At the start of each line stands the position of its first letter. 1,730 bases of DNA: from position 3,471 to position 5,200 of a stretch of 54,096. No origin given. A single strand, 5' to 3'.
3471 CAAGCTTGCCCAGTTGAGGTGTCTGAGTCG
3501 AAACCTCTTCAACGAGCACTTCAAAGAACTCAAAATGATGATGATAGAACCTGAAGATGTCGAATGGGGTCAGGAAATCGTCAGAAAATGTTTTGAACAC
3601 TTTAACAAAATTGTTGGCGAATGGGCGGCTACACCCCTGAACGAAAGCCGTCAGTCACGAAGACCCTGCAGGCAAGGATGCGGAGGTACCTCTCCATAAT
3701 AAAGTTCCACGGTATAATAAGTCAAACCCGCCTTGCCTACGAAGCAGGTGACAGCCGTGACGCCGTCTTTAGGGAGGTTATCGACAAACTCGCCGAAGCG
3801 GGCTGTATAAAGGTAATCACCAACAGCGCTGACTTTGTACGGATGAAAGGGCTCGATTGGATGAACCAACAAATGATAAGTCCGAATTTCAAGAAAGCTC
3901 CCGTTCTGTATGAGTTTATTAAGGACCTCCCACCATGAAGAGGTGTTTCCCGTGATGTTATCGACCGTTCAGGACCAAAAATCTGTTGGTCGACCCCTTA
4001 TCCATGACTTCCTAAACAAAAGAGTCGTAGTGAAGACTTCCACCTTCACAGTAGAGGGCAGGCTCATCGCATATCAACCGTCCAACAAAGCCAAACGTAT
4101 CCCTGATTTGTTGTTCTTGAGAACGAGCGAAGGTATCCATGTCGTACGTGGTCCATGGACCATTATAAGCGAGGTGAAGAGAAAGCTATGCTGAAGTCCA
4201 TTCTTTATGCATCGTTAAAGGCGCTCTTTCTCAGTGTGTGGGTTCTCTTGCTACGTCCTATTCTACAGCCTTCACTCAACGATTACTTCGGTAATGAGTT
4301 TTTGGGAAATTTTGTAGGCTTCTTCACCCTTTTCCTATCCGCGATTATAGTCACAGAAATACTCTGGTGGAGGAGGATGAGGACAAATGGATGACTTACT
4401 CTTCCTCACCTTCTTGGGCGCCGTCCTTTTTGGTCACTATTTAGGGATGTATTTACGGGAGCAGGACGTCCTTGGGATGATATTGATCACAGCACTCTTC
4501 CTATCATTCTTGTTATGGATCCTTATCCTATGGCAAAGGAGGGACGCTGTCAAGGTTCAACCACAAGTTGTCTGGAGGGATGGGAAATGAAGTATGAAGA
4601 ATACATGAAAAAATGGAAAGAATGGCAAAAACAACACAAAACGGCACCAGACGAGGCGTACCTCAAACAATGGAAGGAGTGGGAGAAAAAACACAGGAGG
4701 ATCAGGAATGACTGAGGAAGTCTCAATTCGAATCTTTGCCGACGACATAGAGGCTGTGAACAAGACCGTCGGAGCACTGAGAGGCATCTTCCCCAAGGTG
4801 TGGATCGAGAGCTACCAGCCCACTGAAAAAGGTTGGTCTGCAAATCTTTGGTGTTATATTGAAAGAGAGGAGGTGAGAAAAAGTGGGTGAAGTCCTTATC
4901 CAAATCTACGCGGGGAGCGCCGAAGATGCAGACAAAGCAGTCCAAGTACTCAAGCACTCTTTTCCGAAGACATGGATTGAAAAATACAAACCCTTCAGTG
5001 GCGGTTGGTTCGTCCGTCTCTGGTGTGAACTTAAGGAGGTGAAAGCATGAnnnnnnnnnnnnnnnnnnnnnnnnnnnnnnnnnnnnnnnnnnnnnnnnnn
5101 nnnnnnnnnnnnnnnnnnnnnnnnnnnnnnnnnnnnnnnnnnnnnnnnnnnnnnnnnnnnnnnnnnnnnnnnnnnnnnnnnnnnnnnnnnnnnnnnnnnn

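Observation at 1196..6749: Translationally coupled cassette of orphan genes with mobile-element hallmarks, wedged between two low-GC defence genes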

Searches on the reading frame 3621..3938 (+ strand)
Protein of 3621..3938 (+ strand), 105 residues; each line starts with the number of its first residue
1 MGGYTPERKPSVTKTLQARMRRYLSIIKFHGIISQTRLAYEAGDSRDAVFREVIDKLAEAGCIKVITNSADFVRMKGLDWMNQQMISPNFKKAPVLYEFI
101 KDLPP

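Call 3: search_protein_families(library=pfam, max_evalue=0.1, proteins=[window:3621-3938:+])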
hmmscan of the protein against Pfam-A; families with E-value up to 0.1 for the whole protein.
window:3621-3938:+ (105 aa): 0 families

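Call 7: search_protein_families(library=phrogs, max_evalue=0.01, proteins=[window:3621-3938:+])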
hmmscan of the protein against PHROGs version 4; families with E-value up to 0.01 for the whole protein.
window:3621-3938:+ (105 aa): 0 families

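Call 60: search_protein_families(library=padloc, max_evalue=0.01, proteins=[window:3621-3938:+])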
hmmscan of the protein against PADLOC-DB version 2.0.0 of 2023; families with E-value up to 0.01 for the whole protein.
window:3621-3938:+ (105 aa): 0 families

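Call 80: search_protein_families(library=pfam, max_evalue=10, proteins=[window:3621-3938:+])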
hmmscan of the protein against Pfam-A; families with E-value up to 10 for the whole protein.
window:3621-3938:+ (105 aa): 1 family
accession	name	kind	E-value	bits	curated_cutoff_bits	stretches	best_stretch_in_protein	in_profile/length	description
PF10927.13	DUF2738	-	0.14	11.7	23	1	46-98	83-137/236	Protein of unknown function (DUF2738)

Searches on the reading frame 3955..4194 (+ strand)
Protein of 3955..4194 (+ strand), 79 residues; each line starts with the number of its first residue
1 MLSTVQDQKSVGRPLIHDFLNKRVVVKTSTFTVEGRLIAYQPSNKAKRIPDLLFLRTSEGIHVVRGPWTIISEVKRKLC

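Call 3: search_protein_families(library=pfam, max_evalue=0.1, proteins=[window:3955-4194:+])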
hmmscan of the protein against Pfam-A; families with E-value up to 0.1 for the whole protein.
window:3955-4194:+ (79 aa): 0 families

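Call 7: search_protein_families(library=phrogs, max_evalue=0.01, proteins=[window:3955-4194:+])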
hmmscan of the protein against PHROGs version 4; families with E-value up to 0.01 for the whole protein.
window:3955-4194:+ (79 aa): 0 families

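Call 60: search_protein_families(library=padloc, max_evalue=0.01, proteins=[window:3955-4194:+])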
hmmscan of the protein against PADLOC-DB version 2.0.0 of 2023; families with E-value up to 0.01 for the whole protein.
window:3955-4194:+ (79 aa): 0 families

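Call 80: search_protein_families(library=pfam, max_evalue=10, proteins=[window:3955-4194:+])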
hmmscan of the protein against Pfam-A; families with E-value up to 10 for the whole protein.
window:3955-4194:+ (79 aa): 1 family
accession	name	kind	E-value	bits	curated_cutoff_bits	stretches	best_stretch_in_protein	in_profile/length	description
PF10842.14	DUF2642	-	0.14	12.5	22.7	1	17-42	15-40/64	Protein of unknown function (DUF2642)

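Call 81: search_solved_structures(query=window:3955-4194:+, max_evalue=10)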
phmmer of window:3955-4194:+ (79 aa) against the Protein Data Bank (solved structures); distinct sequences matched with E-value up to 10: 5.
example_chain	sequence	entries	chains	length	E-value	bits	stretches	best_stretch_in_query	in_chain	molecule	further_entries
6ntz_A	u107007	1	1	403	1.1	12.8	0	16-54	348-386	D-alanyl-D-alanine carboxypeptidase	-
5j8x_A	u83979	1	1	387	1.2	12.7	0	16-52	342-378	D-alanyl-D-alanine carboxypeptidase DacA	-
4drt_A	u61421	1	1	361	1.3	12.5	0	16-51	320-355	de novo designed serine hydrolase, OR89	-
1nzo_A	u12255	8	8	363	1.4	12.4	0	16-51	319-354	Penicillin-binding protein 5 | D-alanyl-D-alanine carboxypeptidase dacA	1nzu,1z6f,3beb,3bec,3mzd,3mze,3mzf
1hd8_A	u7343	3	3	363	1.4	12.4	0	16-51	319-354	PENICILLIN-BINDING PROTEIN 5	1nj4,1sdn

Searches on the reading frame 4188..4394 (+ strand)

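Call 80: search_protein_families(library=pfam, max_evalue=10, proteins=[window:4188-4394:+])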
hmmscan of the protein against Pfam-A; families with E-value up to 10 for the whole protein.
window:4188-4394:+ (68 aa): 2 families
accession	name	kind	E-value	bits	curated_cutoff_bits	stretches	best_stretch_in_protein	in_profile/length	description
PF02674.22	Colicin_V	-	0.013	15.9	29.3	1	9-59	27-78/144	Colicin V production protein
PF09973.14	DUF2208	-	0.048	13.7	24.3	1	11-65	96-154/231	Predicted membrane protein (DUF2208)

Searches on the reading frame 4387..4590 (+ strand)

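Call 80: search_protein_families(library=pfam, max_evalue=10, proteins=[window:4387-4590:+])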
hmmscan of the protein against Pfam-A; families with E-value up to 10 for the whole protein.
window:4387-4590:+ (67 aa): 2 families
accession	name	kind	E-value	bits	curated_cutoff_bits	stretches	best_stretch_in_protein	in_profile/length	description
PF15201.11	Rod_cone_degen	-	0.027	15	27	1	35-66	3-32/54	Progressive rod-cone degeneration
PF20134.4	DUF6524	-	0.061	13.5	27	1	9-51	45-86/131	Family of unknown function (DUF6524)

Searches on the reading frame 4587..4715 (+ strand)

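Call 80: search_protein_families(library=pfam, max_evalue=10, proteins=[window:4587-4715:+])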
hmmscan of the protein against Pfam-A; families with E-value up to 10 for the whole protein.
window:4587-4715:+ (42 aa): 5 families
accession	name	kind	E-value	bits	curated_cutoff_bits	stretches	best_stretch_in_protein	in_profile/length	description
PF12468.15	LRR_TTSS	-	0.012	16.2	21.9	2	3-19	29-45/54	Type III secretion system leucine rich repeat protein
PF00303.24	Thymidylat_synt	-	0.27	10.8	24.3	1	5-37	75-106/266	Thymidylate synthase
PF19556.4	PRTRC_E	-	0.97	9.6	26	1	2-41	117-156/175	PRTRC system protein E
PF20879.2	SidM_N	-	1.3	8.7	27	1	2-41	3-42/285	SidM, N-terminal domain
PF10107.15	Endonuc_Holl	-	2.1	8.6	23.8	1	5-42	34-69/159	Endonuclease related to archaeal Holliday junction resolvase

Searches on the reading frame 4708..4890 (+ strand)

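Call 7: search_protein_families(library=phrogs, max_evalue=0.01, proteins=[window:4708-4890:+])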
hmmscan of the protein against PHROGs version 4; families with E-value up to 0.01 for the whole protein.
window:4708-4890:+ (60 aa): 0 families

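Call 60: search_protein_families(library=padloc, max_evalue=0.01, proteins=[window:4708-4890:+])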
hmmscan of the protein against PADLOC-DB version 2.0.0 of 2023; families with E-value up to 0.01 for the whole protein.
window:4708-4890:+ (60 aa): 0 families

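Call 80: search_protein_families(library=pfam, max_evalue=10, proteins=[window:4708-4890:+])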
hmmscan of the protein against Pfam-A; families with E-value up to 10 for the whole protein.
window:4708-4890:+ (60 aa): 1 family
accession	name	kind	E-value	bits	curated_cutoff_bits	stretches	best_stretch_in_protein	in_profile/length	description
PF20420.3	DUF6702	-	0.22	12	24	1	4-19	26-41/141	Domain of unknown function (DUF6702)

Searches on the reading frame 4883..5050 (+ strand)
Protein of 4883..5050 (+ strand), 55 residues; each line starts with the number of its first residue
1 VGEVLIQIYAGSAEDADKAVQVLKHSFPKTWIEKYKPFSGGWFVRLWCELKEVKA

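Call 7: search_protein_families(library=phrogs, max_evalue=0.01, proteins=[window:4883-5050:+])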
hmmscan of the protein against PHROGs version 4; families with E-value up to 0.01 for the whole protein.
window:4883-5050:+ (55 aa): 0 families

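Call 80: search_protein_families(library=pfam, max_evalue=10, proteins=[window:4883-5050:+])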
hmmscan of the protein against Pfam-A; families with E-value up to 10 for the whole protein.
window:4883-5050:+ (55 aa): 1 family
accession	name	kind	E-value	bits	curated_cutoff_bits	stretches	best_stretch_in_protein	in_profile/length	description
PF07831.19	PYNP_C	-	0.077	13.1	27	1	2-26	47-71/75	Pyrimidine nucleoside phosphorylase C-terminal domain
